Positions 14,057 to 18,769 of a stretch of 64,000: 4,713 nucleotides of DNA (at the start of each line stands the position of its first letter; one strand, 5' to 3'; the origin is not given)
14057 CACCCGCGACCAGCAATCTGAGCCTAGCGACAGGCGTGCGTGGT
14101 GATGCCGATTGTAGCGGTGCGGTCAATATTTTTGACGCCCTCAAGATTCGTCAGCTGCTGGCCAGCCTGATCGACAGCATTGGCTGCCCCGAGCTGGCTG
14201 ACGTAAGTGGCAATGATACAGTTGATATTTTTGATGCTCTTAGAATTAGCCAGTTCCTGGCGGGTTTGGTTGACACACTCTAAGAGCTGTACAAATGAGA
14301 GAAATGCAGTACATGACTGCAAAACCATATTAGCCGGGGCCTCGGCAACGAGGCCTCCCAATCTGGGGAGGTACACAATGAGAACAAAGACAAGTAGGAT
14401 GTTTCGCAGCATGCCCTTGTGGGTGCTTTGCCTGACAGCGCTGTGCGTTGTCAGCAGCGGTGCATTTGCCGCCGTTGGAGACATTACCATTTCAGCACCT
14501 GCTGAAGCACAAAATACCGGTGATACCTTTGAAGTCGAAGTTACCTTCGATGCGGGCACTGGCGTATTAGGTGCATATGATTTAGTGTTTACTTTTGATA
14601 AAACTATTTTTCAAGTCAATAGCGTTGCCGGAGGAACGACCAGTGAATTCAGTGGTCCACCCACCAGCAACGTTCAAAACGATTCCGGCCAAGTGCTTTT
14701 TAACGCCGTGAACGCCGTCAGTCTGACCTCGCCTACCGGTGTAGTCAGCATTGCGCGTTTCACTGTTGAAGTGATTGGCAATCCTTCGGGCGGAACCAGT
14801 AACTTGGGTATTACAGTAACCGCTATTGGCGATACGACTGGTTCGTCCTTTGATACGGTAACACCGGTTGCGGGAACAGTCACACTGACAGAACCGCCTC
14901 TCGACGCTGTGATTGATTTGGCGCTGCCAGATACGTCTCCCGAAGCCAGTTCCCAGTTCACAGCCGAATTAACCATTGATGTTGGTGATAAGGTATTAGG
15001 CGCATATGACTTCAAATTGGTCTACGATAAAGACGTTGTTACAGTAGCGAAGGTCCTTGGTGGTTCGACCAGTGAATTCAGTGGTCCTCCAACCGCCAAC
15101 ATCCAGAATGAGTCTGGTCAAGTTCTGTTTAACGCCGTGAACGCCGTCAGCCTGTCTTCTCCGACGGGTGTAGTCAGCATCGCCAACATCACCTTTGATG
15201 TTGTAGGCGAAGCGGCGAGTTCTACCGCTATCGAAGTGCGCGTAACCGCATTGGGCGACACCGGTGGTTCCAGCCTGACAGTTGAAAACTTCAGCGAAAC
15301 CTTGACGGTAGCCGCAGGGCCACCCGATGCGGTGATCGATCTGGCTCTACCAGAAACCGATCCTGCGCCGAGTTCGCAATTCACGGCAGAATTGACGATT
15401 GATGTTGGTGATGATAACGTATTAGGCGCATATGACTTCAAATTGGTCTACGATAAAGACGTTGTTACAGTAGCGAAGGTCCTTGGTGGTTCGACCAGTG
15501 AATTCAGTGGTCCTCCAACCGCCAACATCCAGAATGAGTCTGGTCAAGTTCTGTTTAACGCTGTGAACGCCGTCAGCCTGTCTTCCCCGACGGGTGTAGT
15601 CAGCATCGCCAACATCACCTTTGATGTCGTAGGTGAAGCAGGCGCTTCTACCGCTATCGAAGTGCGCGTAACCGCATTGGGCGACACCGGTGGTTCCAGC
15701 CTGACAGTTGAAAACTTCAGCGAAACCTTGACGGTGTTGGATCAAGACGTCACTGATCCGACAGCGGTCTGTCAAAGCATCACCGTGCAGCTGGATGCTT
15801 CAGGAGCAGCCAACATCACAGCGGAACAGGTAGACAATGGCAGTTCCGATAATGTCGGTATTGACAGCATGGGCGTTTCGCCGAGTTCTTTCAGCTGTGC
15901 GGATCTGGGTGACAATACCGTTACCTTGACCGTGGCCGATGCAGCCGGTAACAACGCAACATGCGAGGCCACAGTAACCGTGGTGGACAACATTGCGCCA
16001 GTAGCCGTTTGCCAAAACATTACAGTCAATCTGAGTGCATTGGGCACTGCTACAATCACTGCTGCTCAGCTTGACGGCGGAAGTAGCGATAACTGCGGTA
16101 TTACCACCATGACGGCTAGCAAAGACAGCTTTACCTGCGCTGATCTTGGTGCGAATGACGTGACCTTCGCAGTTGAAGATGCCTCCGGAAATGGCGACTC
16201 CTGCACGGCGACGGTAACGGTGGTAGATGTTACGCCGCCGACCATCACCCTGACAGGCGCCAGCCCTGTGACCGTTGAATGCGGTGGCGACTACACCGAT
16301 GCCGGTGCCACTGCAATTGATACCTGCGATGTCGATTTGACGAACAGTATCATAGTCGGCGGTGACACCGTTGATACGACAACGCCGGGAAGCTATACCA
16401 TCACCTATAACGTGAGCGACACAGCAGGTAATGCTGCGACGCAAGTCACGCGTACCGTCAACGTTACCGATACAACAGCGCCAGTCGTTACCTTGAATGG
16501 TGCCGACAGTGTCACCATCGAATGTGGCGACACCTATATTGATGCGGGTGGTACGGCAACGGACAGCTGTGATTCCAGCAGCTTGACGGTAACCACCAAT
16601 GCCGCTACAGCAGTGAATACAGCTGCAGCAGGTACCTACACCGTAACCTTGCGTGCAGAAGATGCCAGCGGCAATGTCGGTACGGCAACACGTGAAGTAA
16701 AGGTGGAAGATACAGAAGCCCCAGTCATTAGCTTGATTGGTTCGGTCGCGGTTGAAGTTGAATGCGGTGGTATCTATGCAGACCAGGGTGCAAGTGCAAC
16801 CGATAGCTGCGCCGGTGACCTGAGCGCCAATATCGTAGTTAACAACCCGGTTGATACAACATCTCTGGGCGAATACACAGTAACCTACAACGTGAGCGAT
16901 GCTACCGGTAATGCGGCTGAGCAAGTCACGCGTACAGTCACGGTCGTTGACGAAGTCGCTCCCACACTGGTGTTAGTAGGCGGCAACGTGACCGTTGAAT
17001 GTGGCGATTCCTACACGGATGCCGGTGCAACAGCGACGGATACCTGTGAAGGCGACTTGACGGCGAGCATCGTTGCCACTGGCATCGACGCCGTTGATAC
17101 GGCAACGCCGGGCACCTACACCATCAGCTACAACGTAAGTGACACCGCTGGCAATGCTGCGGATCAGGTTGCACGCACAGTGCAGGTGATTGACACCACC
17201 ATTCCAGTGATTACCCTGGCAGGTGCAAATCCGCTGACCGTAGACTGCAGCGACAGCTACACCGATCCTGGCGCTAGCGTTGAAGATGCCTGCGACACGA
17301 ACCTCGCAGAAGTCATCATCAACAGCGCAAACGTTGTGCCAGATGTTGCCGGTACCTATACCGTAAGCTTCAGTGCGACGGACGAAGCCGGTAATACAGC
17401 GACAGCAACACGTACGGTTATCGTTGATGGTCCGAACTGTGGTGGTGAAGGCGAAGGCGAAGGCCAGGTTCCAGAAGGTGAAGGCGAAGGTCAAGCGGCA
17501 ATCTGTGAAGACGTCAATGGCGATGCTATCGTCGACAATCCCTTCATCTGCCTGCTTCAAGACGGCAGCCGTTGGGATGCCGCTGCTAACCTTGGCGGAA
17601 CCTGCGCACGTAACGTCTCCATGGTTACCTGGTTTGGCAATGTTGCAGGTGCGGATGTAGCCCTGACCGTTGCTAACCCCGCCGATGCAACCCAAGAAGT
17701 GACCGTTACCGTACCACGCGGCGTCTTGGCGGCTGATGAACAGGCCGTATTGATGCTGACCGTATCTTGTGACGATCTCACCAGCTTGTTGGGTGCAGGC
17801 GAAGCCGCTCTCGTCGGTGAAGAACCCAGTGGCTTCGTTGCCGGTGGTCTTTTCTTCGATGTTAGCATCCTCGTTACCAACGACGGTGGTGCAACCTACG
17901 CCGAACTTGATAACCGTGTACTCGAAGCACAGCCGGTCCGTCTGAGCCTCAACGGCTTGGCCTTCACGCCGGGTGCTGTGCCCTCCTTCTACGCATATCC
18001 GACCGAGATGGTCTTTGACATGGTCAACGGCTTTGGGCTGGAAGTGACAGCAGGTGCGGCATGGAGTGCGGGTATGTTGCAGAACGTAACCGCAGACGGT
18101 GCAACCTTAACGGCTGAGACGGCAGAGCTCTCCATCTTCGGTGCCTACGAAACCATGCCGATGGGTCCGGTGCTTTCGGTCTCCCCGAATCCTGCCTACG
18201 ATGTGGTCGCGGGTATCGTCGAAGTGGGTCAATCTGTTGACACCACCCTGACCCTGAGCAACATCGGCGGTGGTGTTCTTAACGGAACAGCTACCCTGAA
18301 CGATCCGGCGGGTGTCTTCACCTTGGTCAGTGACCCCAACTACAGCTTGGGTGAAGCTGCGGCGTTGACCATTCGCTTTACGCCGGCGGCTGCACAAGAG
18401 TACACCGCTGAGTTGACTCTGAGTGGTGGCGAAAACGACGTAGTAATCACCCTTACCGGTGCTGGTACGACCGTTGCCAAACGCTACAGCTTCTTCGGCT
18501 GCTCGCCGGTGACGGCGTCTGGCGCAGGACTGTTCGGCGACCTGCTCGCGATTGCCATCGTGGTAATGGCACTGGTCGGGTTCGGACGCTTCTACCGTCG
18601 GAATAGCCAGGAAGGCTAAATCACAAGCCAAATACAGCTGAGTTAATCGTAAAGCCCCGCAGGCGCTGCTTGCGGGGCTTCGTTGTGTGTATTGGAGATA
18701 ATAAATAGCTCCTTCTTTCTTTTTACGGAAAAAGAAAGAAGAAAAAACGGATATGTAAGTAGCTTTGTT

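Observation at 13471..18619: Cohesin/dockerin-type surface assembly locus in a non-cellulosomal, flagellated anaerobe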

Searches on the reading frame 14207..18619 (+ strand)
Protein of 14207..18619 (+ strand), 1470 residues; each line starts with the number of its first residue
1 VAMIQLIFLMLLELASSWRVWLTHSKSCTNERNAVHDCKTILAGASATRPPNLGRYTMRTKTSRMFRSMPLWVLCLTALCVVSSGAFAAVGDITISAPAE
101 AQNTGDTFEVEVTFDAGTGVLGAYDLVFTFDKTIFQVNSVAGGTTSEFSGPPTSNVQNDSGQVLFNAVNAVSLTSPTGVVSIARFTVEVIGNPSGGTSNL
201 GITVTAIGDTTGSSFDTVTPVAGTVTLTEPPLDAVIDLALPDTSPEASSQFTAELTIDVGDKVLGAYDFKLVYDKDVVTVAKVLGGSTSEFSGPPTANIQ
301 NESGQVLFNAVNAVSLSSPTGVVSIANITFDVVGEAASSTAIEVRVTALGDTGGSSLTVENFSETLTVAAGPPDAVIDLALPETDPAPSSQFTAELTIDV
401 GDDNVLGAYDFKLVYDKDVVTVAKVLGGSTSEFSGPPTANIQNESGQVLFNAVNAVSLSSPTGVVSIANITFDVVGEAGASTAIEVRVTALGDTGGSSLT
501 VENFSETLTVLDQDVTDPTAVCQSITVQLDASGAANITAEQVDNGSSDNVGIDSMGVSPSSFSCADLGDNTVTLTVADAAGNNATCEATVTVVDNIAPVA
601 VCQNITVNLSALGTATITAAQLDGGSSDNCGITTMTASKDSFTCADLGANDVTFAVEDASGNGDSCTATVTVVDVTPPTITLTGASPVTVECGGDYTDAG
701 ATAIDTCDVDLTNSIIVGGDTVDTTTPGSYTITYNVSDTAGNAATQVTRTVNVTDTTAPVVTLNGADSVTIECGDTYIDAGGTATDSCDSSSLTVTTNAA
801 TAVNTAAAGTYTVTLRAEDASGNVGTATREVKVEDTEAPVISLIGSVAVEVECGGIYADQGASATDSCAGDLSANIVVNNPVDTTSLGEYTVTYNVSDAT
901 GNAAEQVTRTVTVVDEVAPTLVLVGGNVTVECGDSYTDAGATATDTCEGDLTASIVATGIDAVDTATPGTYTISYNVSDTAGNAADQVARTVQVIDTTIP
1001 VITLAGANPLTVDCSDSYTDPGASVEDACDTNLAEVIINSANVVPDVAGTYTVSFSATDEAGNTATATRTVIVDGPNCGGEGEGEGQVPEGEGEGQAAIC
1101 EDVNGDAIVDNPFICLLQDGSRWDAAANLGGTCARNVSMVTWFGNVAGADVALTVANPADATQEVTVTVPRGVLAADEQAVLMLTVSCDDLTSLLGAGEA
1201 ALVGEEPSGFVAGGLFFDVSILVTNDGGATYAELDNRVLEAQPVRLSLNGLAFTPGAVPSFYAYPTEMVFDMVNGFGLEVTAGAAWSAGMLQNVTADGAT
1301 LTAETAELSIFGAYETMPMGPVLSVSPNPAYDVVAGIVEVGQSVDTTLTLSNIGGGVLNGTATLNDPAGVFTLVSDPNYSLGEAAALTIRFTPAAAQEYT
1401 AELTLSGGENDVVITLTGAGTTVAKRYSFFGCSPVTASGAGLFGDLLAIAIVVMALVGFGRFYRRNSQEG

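Call 3: search_protein_families(library=pfam, proteins=[window:14207-18619:+], max_evalue=0.1)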
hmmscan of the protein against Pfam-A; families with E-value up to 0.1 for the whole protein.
window:14207-18619:+ (1470 aa): 15 families
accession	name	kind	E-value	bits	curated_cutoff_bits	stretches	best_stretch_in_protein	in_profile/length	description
PF16403.11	Bact_surface_Ig-like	-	1e-88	291.8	27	5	680-753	1-71/71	Bacterial surface protein, Ig-like domain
PF18981.6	InlK_D3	-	3.5e-19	69.1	25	5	790-833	31-73/75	Internalin K domain (D3/D4)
PF02494.22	HYR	-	6.5e-17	62.1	21.7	3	514-592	2-81/81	HYR domain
PF00963.24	Cohesin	-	2.2e-11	44.6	24.1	3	99-226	7-138/139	Cohesin domain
PF23237.1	HYR_4C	-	7.2e-10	39.3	27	2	1010-1072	9-72/73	HYR-like domain with 4 cysteines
PF19077.6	Big_13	-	1.4e-08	35.6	27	1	1048-1074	74-101/102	Bacterial Ig-like domain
PF15418.12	DUF4625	-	1.9e-08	35.1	27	0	804-833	101-130/131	Domain of unknown function (DUF4625)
PF13750.12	Big_3_3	-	4.1e-08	33.5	27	0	725-771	12-62/157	Bacterial Ig-like domain (group 3)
PF12245.14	Big_3_2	-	2.7e-05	24.8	23.3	1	1038-1074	83-121/122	Bacterial Ig-like domain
PF18911.6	PKD_4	-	7.7e-05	23.1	27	0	806-833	57-85/85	PKD domain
PF22544.2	HYDIN_VesB_CFA65-like_Ig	-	0.00012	22.7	25.5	1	1336-1418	13-99/100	HYDIN/CFA65/VesB-like, Ig-like domain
PF20164.4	GspA_SrpA_N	-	0.014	16.2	27.4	0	877-917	59-99/117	GspA/SrpA SigLec-like domain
PF13754.12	Big_3_4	-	0.042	14.2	27.3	0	1043-1069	28-54/106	Domain of unknown function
PF00801.26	PKD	-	0.047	14.1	23.5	0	791-828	40-76/80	PKD domain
PF07523.18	Big_3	-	0.093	13.4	21.2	0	713-747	41-60/68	Bacterial Ig-like domain (group 3)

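Call 4: search_protein_families(library=ncbifam, proteins=[window:14207-18619:+], max_evalue=0.1)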
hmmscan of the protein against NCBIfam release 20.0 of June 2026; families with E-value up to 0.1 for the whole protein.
window:14207-18619:+ (1470 aa): 3 families
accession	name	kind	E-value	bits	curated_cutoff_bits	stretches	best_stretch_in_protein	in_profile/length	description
NF033932.1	LapB_rpt_80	domain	8.8e-28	96.4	45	5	969-1005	1-37/83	LapB repeat-containing protein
NF047446.1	barrel_OmpL47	domain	4.6e-15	55.8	40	3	1038-1071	32-65/68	OmpL47-type beta-barrel domain-containing protein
NF047441.1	Lepto_OmpL47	equivalog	1.1e-07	31.8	250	2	728-863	113-259/336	multi-beta-barrel domain surface protein OmpL47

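Call 11: list_cluster_members(proteins=[P0001, window:14378-18619:+, window:901-3399:+])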
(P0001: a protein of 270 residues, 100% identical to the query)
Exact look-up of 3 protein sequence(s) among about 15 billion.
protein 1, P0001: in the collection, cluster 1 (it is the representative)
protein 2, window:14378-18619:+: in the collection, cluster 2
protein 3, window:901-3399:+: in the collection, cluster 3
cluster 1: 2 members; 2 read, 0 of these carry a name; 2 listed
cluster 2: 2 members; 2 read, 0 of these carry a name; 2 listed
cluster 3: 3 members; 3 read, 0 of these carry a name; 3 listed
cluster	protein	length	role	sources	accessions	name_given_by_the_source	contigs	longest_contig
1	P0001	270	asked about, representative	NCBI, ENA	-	-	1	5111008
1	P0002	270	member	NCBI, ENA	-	-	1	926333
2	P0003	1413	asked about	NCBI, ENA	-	-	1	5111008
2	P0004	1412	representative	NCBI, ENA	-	-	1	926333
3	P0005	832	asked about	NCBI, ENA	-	-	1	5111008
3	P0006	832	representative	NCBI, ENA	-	-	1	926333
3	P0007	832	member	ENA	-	-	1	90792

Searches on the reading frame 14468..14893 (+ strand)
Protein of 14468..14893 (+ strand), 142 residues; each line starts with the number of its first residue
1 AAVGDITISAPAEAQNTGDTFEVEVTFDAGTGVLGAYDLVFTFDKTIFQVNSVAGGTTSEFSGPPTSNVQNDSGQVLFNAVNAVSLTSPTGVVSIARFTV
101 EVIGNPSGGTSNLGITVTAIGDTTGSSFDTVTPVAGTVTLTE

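Call 20: search_solved_structures(query=A1, max_evalue=1, show_alignments=2)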
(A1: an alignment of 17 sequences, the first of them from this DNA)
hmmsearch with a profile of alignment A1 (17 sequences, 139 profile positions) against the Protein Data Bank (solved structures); distinct sequences matched with E-value up to 1: 10.
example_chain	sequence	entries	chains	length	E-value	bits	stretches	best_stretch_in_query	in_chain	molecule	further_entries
5lxv_A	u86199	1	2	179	0.0004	23.4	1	6-67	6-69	Scaffoldin C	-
3l8q_A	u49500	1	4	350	0.049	16.6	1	3-67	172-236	Cellulosomal scaffoldin adaptor protein B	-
4ums_A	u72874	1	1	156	0.057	16.4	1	36-138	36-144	CELLULOSOMAL ANCHORING SCAFFOLDIN B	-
4u3s_A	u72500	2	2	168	0.17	14.9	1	13-67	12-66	Cellulosomal scaffoldin adaptor protein B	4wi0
4uyp_A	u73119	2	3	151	0.26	14.2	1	14-77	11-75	Cellulosomal scaffoldin anchoring protein C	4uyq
3fnk_A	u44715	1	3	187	0.29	14.1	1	4-67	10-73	Cellulosomal scaffoldin adaptor protein B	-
2jh2_A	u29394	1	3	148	0.44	13.5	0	4-48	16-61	O-GLCNACASE NAGJ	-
3ghp_A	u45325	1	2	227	0.59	13.1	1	4-67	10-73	Cellulosomal scaffoldin adaptor protein B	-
2o4e_A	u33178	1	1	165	0.62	13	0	4-48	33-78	O-GlcNAcase nagJ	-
2ozn_A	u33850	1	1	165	0.66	13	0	4-48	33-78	O-GlcNAcase nagJ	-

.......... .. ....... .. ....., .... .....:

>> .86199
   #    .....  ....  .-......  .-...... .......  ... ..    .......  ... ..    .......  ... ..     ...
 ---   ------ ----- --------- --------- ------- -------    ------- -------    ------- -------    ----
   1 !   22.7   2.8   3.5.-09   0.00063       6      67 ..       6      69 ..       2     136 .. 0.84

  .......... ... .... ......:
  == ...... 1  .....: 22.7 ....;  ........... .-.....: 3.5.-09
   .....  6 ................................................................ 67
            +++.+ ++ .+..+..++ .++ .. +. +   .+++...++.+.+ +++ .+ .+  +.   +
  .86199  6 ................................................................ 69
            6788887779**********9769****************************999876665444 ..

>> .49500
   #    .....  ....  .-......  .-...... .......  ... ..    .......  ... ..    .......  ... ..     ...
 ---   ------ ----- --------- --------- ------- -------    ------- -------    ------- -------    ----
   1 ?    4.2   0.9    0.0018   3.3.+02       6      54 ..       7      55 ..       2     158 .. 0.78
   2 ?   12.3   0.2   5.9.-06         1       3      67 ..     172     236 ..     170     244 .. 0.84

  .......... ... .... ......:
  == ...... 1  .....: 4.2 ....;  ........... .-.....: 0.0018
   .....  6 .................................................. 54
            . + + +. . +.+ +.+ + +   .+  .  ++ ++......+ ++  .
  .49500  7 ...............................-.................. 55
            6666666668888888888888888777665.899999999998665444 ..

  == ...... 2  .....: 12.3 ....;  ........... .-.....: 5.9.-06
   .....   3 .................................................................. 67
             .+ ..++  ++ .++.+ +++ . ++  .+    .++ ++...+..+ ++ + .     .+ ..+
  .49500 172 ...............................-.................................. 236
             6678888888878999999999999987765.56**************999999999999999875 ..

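Call 25: predict_structure(alignment_id=A1)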
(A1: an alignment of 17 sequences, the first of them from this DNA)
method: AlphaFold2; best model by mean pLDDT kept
length: 142 residues; sequences in the alignment: 17
mean_pLDDT: 90.8   pTM: 0.85
mean pLDDT of the five models: 90.8, 89.7, 87.4, 87.3, 82.4
residues with pLDDT >= 90: 102; 70-90: 33; 50-70: 7; < 50: 0
segments of 3 or more residues with pLDDT < 50: none
pLDDT, mean of each block of 10 residues (from residue 1): 80 92 94 94 95 96 96 97 90 96 81 92 85 86 76
secondary structure, 60 per line:
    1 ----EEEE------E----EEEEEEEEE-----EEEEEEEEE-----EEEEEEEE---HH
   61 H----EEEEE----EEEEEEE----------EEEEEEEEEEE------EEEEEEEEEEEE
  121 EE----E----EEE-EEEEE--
elements in order: E5-8 E20-28 E34-42 E48-55 E66-70 E75-81 E92-102 E109-122 E132-134 E136-140

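Call 27: fold_search(model_id=the predicted structure, library=pdb)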
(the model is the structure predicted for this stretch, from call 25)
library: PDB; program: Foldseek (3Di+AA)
matches with E <= 10: 1860; with E <= 0.001: 87
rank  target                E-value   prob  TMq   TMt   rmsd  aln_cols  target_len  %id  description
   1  6kgf_C                6.4e-09  1.00  0.81  0.78   2.9       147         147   16  Crystal structure of CaDoc0917(R16D)-CaCohA2 complex at pH 8.2 (released 2020-07-08)
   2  5lxv_C                1.1e-08  1.00  0.72  0.61   4.5       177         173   19  Crystal structure of Ruminococcus flavefaciens scaffoldin C cohesin in complex with a dockerin from an uncharacterized (released 2016-10-19)
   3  6kge_A                1.5e-08  1.00  0.78  0.79   2.9       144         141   17  Crystal structure of CaDoc0917(R16D)-CaCohA2 complex at pH 5.5 (released 2020-07-08)
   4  1g1k_A                1.5e-08  1.00  0.78  0.78   2.8       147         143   24  COHESIN MODULE FROM THE CELLULOSOME OF CLOSTRIDIUM CELLULOLYTICUM (released 2000-11-22)
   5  5lxv_A                2.2e-08  1.00  0.74  0.63   3.9       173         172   20  Crystal structure of Ruminococcus flavefaciens scaffoldin C cohesin in complex with a dockerin from an uncharacterized (released 2016-10-19)
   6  6kgf_A                2.4e-08  1.00  0.77  0.77   2.8       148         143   18  Crystal structure of CaDoc0917(R16D)-CaCohA2 complex at pH 8.2 (released 2020-07-08)
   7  6kgd_A                3.3e-08  1.00  0.78  0.76   2.8       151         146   18  Crystal structure of CaDoc0917(R49D)-CaCohA2 complex at pH 8.0 (released 2020-07-08)
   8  4dh2_A                3.9e-08  1.00  0.75  0.68   3.1       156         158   15  Crystal structure of Coh-OlpC(Cthe_0452)-Doc435(Cthe_0435) complex: A novel type I Cohesin-Dockerin complex from Clost (released 2012-11-28)
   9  4fl4_I                4.6e-08  1.00  0.80  0.39   2.6       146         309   17  Scaffoldin conformation and dynamics revealed by a ternary complex from the Clostridium thermocellum cellulosome (released 2012-06-27)
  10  6kgc_A                4.8e-08  1.00  0.81  0.80   2.6       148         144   17  Crystal structure of CaDoc0917(R49D)-CaCohA2 complex at pH 5.4 (released 2020-07-08)
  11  4fl4_L                5.1e-08  1.00  0.77  0.38   2.8       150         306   17  Scaffoldin conformation and dynamics revealed by a ternary complex from the Clostridium thermocellum cellulosome (released 2012-06-27)
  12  2vn5_C                5.7e-08  1.00  0.77  0.74   2.8       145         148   23  The Clostridium cellulolyticum dockerin displays a dual binding mode for its cohesin partner (released 2008-05-20)
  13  2vn5_A                8.3e-08  1.00  0.77  0.77   2.7       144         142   23  The Clostridium cellulolyticum dockerin displays a dual binding mode for its cohesin partner (released 2008-05-20)
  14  4fl4_C                1.0e-07  1.00  0.80  0.39   2.6       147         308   16  Scaffoldin conformation and dynamics revealed by a ternary complex from the Clostridium thermocellum cellulosome (released 2012-06-27)
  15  2vn6_A                1.1e-07  1.00  0.78  0.74   2.9       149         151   22  The Clostridium cellulolyticum dockerin displays a dual binding mode for its cohesin partner (released 2008-05-13)
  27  2xdh                  7.8e-07  1.00  0.74  0.76   3.3       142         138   18  Non-cellulosomal cohesin from the hyperthermophilic archaeon Archaeoglobus fulgidus (released 2010-05-26)
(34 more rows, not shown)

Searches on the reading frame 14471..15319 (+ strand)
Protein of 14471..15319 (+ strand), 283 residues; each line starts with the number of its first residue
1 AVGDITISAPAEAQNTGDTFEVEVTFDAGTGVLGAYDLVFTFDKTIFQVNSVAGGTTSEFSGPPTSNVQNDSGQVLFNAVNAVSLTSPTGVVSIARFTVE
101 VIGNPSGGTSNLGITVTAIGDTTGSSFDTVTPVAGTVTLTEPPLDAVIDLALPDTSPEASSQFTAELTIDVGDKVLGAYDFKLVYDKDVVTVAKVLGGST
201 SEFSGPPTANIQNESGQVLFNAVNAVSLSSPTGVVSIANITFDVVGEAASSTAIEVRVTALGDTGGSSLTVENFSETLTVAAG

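Call 13: find_homologous_proteins(query=window:14471-15319:+, max_evalue=0.001)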
Query seq(283 aa) (283 aa): 56 proteins with E <= 0.001 among 5848 candidates.
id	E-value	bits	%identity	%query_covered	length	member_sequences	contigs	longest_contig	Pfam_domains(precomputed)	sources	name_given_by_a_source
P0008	6.7e-19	87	48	41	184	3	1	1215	PF00963.25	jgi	-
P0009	1.5e-18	85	51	38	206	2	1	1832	PF00963.25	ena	-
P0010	1.5e-17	82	52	38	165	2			PF00963.25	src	-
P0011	3.7e-17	81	50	41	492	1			-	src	-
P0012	3.9e-17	81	49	41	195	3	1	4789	PF00963.25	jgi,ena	-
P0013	5.4e-17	80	48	41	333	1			-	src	-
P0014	1.0e-16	79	48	41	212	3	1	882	PF00963.25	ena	-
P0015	1.1e-16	79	48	43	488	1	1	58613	-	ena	-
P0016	3.8e-16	78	49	41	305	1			-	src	-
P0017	3.8e-16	78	48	38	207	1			PF00963.25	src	-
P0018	8.0e-16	77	47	35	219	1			PF00963.25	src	-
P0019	1.8e-15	75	47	41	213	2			PF00963.25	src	-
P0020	3.9e-15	74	50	38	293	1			PF00963.25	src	-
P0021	4.0e-15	74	43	43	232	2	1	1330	-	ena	-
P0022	4.3e-15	74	50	38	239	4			PF00963.25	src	-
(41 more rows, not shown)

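Call 59: find_encoding_contigs(protein=P0015, flank=8000, max_places=2)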
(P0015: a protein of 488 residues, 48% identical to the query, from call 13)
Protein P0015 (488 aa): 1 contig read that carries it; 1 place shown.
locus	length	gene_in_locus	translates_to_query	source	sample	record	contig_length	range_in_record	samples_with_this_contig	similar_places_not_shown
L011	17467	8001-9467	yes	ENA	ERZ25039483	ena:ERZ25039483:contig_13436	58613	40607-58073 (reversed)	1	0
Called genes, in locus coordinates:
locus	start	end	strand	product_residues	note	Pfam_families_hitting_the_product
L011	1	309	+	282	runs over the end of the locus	?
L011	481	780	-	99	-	-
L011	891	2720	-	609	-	PF01609:DDE_Tnp_1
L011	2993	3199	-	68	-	-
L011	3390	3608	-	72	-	-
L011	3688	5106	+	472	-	PF01590:GAF (faint), PF13185:GAF_2, PF08447:PAS_3, PF00196:GerE, PF08281:Sigma70_r4_2 (weak)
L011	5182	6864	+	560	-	PF03050:DDE_Tnp_IS66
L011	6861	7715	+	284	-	PF14236:DruA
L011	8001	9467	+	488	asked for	-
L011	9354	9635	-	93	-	-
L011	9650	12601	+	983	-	PF18884:TSP3_bac (weak), PF22544:HYDIN_VesB_CFA65-like_Ig (faint)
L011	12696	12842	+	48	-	-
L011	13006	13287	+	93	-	-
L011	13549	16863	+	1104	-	PF07705:CARDB, PF05345:He_PIG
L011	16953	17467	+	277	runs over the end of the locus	PF00404:Dockerin_1 (weak)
